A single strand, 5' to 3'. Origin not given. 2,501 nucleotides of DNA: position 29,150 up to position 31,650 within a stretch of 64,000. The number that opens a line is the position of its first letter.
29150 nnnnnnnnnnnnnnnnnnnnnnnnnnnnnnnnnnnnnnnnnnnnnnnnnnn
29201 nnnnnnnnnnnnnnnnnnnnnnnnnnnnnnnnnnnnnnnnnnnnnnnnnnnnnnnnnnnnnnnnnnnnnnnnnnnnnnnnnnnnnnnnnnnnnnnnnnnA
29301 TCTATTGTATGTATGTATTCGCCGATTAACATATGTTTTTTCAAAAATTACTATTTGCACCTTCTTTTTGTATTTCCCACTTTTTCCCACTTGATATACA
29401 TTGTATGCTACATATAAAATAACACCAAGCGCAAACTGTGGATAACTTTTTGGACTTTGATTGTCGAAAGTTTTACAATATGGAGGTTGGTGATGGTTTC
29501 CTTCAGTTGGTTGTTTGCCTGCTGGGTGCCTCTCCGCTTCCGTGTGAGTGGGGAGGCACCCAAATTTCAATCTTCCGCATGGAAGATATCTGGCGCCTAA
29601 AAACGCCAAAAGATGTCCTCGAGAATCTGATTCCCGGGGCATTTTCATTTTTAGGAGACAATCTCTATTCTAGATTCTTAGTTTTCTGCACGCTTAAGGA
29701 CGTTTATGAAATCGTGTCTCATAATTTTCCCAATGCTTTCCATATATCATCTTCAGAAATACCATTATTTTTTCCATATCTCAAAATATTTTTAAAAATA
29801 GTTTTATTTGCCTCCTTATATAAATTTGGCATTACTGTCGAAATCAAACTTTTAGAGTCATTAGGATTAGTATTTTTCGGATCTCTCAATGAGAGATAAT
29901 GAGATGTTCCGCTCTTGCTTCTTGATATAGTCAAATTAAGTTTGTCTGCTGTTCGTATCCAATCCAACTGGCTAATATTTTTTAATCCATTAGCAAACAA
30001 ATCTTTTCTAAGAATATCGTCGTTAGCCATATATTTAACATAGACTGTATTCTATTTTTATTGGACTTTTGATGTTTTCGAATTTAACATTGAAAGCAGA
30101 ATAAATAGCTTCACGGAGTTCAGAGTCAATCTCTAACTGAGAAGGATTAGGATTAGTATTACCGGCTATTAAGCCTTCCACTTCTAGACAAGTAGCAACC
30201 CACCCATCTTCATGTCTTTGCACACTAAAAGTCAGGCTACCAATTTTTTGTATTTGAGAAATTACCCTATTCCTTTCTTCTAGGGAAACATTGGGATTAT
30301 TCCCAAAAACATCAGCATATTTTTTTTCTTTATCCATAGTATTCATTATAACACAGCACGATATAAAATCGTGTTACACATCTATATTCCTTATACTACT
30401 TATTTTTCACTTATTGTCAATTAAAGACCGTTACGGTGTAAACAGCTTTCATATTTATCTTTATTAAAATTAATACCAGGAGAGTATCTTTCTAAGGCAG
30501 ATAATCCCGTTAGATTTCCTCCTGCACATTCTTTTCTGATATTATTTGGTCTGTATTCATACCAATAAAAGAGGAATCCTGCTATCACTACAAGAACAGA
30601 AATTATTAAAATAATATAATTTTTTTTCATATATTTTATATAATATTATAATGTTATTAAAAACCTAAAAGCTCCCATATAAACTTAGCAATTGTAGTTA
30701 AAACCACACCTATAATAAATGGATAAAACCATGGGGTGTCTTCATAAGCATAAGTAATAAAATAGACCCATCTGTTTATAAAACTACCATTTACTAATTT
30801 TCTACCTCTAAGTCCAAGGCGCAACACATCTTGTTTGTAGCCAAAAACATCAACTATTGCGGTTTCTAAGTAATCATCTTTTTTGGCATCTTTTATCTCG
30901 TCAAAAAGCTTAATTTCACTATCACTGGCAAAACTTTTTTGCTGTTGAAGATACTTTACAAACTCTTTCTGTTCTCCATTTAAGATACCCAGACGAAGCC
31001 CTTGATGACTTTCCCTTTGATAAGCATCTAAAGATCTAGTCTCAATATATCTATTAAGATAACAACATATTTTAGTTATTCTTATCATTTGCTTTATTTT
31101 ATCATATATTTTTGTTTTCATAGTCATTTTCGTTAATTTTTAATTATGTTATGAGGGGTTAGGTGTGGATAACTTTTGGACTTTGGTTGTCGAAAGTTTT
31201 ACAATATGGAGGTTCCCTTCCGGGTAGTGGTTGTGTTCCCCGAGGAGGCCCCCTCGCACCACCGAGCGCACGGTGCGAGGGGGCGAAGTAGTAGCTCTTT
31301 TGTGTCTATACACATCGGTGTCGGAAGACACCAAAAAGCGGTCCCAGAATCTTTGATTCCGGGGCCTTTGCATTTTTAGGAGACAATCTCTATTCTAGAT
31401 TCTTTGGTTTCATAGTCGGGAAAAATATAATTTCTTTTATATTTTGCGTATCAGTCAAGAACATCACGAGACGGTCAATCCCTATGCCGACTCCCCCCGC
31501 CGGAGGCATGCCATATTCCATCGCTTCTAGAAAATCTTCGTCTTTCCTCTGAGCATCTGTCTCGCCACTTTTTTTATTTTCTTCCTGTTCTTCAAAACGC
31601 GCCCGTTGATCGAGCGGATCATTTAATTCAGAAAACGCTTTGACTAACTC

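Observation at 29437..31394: Two copies of a ~240-nt structured element with conserved ends and covarying central hairpins flank a HicAB-like cassette; each begins with a perfect DnaA box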

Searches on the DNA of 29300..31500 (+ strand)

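Call 6: search_rna_families(source=window, start=29300, end=31500, threshold=evalue, max_evalue=10, show_alignments=3)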
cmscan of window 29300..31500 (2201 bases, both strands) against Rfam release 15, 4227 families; matches with E-value up to 10: 5.
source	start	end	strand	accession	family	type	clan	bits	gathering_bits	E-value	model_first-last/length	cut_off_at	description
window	30696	30762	-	RF02288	TtnuCD11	Gene; snRNA; snoRNA; CD-box;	-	23.5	70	0.016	1-74/74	no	Tetrahymena snoRNA TtnuCD11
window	29969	30029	-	RF00606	SNORD93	Gene; snRNA; snoRNA; CD-box;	-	22.1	60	0.61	1-74/74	no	Small nucleolar RNA SNORD93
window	31024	31092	-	RF01193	snoR20a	Gene; snRNA; snoRNA; CD-box;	-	19.6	42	9.1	1-90/90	no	Small nucleolar RNA snoR20a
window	30933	31034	+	RF00673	mir-217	Gene; miRNA;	-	18.5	70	6.2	1-93/93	no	mir-217 microRNA precursor family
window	29729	29763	-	RF02126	GHRLOS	Gene; lncRNA;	-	11.9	48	9.5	31-70/70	no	Ghrelin opposite strand RNA conserved region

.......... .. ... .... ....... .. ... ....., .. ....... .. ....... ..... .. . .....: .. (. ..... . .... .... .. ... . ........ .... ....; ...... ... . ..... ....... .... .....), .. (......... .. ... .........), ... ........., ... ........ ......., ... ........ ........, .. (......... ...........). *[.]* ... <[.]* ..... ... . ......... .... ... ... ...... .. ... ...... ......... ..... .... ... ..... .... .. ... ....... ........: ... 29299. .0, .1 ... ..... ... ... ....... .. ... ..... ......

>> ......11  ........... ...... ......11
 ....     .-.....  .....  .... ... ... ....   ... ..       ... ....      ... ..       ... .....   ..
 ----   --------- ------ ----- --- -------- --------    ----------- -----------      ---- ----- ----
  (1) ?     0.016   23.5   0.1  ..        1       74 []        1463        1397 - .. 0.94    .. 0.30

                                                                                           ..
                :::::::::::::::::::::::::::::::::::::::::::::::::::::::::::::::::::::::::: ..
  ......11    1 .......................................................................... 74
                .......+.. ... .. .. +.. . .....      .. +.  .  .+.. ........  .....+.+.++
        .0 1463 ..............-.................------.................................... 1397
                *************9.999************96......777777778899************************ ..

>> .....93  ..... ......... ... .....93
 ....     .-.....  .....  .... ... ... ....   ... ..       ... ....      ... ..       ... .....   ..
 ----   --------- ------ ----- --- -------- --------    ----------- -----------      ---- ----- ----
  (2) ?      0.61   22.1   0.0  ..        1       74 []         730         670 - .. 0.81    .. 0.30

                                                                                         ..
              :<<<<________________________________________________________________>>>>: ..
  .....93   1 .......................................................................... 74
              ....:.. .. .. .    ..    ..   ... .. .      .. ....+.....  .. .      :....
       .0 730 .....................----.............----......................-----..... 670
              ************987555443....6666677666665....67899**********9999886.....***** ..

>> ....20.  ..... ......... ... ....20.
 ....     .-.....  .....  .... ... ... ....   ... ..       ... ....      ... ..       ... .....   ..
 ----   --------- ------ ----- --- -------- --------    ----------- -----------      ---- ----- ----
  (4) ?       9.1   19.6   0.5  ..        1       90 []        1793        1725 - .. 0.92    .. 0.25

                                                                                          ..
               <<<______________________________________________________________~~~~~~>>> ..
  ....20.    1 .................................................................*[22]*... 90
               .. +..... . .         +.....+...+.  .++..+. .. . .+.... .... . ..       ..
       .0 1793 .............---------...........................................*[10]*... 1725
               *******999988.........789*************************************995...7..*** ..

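Call 61: build_rna_model(alignment_id=A3, structure=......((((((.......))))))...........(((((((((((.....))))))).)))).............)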
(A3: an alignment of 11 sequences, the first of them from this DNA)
Model R1 built from alignment A3 (11 sequences, 77 columns); structure: as given.
model positions 66; base pairs 15; branch points 1; effective number of sequences 5.29; information 0.85 bits per position. Calibrated on 0.2 Mb of random sequence (short: E-values are rough).
structure used (alignment columns):
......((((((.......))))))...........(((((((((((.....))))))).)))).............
